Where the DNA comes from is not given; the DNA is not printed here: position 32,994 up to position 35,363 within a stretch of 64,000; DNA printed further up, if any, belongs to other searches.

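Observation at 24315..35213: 3632-aa single-polypeptide PUFA-synthase-like megasynthase with two N-terminal PfaD-type ER modules and three KS domains, but no FabA-type DH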

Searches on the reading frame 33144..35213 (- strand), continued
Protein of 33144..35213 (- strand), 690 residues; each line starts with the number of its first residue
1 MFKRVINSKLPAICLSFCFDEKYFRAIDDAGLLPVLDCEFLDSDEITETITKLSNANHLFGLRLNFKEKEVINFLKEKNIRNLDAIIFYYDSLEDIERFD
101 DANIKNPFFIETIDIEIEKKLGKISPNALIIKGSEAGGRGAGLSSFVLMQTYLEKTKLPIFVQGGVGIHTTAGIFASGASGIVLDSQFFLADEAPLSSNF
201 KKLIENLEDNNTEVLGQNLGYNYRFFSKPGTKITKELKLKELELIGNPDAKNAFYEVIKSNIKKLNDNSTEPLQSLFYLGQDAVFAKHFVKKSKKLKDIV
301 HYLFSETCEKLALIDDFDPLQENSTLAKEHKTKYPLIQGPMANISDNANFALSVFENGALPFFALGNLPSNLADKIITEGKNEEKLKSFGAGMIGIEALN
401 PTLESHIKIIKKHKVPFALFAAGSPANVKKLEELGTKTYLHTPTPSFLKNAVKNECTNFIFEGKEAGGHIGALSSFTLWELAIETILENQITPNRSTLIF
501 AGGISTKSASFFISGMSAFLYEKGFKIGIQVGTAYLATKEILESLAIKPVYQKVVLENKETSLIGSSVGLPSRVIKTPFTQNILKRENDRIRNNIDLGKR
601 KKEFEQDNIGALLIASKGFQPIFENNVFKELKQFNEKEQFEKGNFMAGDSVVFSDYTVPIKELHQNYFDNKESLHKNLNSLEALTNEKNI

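Call 72: fold_search(model_id=the predicted structure, library=pdb)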
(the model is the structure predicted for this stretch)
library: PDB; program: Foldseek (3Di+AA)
matches with E <= 10: 1448; with E <= 0.001: 74
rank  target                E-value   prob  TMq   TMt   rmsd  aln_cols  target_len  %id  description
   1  3bo9_A                9.1e-17  1.00  0.40  0.83   3.9       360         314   23  Crystal structure of putative nitroalkan dioxygenase (TM0800) from Thermotoga maritima at 2.71 A resolution (released 2007-12-25)
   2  7l00_B                2.4e-16  1.00  0.40  0.84   4.5       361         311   26  Crystal Structure of C. difficile Enoyl-Acyl Carrier Protein Reductase (FabK) in Complex with an Inhibitor (released 2021-12-22)
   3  9pl0_B                5.4e-16  1.00  0.40  0.82   4.1       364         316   24  The structure of the Fusobacterium nucleatum Enoyl-Acyl Carrier Protein Reductase (FabK) bound to an inhibitor (released 2026-01-28)
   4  5gvh                  1.1e-15  1.00  0.39  0.82   4.4       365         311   23  Structure of FabK from Thermotoga maritima (released 2017-06-07)
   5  7l00_C                1.3e-15  1.00  0.39  0.83   6.5       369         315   25  Crystal Structure of C. difficile Enoyl-Acyl Carrier Protein Reductase (FabK) in Complex with an Inhibitor (released 2021-12-22)
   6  2z6i_A                1.3e-15  1.00  0.39  0.82   4.3       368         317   22  Crystal Structure of S. pneumoniae Enoyl-Acyl Carrier Protein Reductase (FabK) (released 2008-04-01)
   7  7l00_A                1.9e-15  1.00  0.39  0.84   6.5       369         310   26  Crystal Structure of C. difficile Enoyl-Acyl Carrier Protein Reductase (FabK) in Complex with an Inhibitor (released 2021-12-22)
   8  2z6j_A                2.4e-15  1.00  0.38  0.81   4.4       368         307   21  Crystal Structure of S. pneumoniae Enoyl-Acyl Carrier Protein Reductase (FabK) in Complex with an Inhibitor (released 2008-04-01)
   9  2z6i_B                3.3e-15  1.00  0.40  0.81   4.4       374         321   22  Crystal Structure of S. pneumoniae Enoyl-Acyl Carrier Protein Reductase (FabK) (released 2008-04-01)
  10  9pl0_A                3.6e-15  1.00  0.40  0.83   4.0       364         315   24  The structure of the Fusobacterium nucleatum Enoyl-Acyl Carrier Protein Reductase (FabK) bound to an inhibitor (released 2026-01-28)
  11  5gvj_B                4.4e-15  1.00  0.38  0.84   3.7       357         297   23  Structure of FabK (M276A) mutant from Thermotoga maritima (released 2017-04-26)
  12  9pl0_E                5.3e-15  1.00  0.40  0.84   3.9       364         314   24  The structure of the Fusobacterium nucleatum Enoyl-Acyl Carrier Protein Reductase (FabK) bound to an inhibitor (released 2026-01-28)
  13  5gvj_A                6.1e-15  1.00  0.37  0.82   4.4       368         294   21  Structure of FabK (M276A) mutant from Thermotoga maritima (released 2017-04-26)
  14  2z6j_B                5.5e-14  1.00  0.39  0.83   4.3       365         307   22  Crystal Structure of S. pneumoniae Enoyl-Acyl Carrier Protein Reductase (FabK) in Complex with an Inhibitor (released 2008-04-01)
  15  4iql_A                2.0e-12  1.00  0.39  0.81   3.6       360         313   18  Crystal Structure of Porphyromonas gingivalis Enoyl-ACP Reductase II (FabK) with cofactors NADPH and FMN (released 2014-01-29)
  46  6lkc_B                3.8e-07  1.00  0.33  0.41   8.0       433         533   14  Crystal structure of PfaD from Shewanella piezotolerans in complex with FMN (released 2020-12-23)
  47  4z9r_A                4.1e-07  1.00  0.33  0.45   8.7       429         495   12  Crystal structure of PfaD from Shewanella oneidensis in complex with NAD+ determined by in-situ diffraction. (released 2016-04-06)
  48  4z9r_B                5.3e-07  1.00  0.34  0.45   7.0       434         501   13  Crystal structure of PfaD from Shewanella oneidensis in complex with NAD+ determined by in-situ diffraction. (released 2016-04-06)
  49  6lkc_A                6.1e-07  1.00  0.35  0.44   6.7       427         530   14  Crystal structure of PfaD from Shewanella piezotolerans in complex with FMN (released 2020-12-23)
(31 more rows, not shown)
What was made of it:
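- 33144..34253 (-): ER (aa 321-690): FabK-type FMN enoyl reductase. Motif I is QGPM341ANIS and motif III is EAGGH469. Foldseek top hits are FabK, target-normalised TM-score 0.81-0.84 (call 72).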
